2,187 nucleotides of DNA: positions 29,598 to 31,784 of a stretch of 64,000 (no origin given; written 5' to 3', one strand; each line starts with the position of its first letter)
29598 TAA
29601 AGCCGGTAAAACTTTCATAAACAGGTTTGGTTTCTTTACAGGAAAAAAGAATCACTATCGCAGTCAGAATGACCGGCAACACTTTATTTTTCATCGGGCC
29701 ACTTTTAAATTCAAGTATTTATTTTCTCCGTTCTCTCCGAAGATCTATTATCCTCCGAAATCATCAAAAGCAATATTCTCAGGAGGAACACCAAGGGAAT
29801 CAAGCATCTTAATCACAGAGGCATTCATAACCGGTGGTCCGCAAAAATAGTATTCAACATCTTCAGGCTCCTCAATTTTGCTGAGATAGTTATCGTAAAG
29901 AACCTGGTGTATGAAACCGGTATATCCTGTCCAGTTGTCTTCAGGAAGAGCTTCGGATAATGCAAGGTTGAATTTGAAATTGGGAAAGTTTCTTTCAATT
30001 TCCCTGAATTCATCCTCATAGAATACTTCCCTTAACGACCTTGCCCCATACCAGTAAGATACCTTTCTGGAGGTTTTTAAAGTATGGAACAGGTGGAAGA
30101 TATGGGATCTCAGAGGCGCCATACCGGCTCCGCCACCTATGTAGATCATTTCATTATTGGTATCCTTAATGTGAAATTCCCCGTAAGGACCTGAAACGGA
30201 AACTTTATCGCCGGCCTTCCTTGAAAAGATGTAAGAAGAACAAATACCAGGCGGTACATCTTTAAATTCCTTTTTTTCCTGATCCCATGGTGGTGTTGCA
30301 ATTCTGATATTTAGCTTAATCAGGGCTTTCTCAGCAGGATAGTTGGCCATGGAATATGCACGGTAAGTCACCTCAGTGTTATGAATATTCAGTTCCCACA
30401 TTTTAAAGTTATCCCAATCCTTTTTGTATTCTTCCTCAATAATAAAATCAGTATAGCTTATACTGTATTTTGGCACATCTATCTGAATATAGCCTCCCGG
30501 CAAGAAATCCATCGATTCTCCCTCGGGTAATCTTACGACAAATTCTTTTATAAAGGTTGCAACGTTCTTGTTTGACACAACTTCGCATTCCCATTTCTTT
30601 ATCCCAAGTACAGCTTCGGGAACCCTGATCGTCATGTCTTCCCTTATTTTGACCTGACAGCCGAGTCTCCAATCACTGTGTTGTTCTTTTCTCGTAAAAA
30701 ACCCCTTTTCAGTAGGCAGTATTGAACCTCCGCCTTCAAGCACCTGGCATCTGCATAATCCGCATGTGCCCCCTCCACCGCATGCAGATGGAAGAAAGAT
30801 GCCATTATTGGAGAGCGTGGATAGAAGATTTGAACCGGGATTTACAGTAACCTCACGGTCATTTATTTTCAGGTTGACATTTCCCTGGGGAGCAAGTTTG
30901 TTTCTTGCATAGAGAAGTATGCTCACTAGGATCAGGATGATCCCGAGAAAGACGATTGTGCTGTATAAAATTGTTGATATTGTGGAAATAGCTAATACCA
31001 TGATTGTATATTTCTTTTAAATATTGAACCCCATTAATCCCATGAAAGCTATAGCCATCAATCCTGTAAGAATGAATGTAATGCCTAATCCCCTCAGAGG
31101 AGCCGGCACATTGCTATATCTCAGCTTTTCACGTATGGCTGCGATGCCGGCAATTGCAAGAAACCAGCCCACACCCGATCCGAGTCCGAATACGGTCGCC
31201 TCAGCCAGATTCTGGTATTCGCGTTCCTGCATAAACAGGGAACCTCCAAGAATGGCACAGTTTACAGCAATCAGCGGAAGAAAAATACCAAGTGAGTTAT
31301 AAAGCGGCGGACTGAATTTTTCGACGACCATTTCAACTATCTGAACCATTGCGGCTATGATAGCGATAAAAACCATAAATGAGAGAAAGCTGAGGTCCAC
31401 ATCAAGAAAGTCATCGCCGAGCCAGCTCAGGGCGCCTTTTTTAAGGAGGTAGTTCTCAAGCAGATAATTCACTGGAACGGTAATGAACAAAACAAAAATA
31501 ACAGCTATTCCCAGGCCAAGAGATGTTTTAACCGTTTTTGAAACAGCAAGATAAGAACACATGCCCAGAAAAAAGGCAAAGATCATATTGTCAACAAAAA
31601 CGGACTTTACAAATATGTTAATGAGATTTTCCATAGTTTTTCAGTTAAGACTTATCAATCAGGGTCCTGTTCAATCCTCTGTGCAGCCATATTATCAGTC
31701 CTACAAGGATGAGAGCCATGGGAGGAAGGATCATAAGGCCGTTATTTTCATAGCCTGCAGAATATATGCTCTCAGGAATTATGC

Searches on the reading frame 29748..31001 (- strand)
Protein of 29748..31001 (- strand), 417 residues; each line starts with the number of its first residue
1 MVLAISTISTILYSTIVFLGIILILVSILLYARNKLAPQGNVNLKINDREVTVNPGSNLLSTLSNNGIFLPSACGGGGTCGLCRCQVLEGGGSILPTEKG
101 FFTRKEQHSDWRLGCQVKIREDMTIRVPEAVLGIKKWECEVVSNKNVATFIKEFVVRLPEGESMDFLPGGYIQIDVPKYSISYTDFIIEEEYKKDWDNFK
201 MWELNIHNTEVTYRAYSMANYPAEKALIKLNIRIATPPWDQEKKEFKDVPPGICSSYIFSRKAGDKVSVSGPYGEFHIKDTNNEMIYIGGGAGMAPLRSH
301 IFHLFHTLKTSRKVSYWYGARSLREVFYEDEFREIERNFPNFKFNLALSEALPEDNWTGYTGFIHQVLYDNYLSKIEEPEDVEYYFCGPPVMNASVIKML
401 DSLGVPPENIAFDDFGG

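Call 23: search_protein_families(library=pfam, proteins=[window:29748-31001:-])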
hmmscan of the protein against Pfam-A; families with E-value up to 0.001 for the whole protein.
window:29748-31001:- (417 aa): 4 families
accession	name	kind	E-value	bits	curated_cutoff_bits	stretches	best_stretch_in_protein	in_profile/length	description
PF00175.26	NAD_binding_1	-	4.2e-15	56.8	22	1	288-396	2-107/109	Oxidoreductase NAD-binding domain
PF00111.32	Fer2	-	7.7e-12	45.4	21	1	48-119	7-76/77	2Fe-2S iron-sulfur cluster binding domain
PF00970.30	FAD_binding_6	-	9.8e-09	35.9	21.1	1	204-277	40-98/99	Oxidoreductase FAD-binding domain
PF13510.11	Fer2_4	-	5e-05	23.7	22.8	1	41-85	3-51/82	2Fe-2S iron-sulfur cluster binding domain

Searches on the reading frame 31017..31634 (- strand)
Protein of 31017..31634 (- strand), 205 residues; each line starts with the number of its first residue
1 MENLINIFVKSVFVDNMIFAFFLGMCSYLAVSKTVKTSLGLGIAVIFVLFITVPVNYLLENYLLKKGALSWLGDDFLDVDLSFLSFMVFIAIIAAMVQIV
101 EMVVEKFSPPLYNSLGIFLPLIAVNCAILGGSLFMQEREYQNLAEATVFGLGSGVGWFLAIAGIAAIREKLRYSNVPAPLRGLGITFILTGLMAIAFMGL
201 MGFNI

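Call 23: search_protein_families(library=pfam, proteins=[window:31017-31634:-])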
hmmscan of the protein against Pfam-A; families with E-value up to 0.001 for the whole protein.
window:31017-31634:- (205 aa): 1 family
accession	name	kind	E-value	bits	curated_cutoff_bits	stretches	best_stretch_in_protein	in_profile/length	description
PF02508.19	Rnf-Nqr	-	6.3e-58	196.1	23.8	1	5-202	2-172/174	Rnf-Nqr subunit, membrane protein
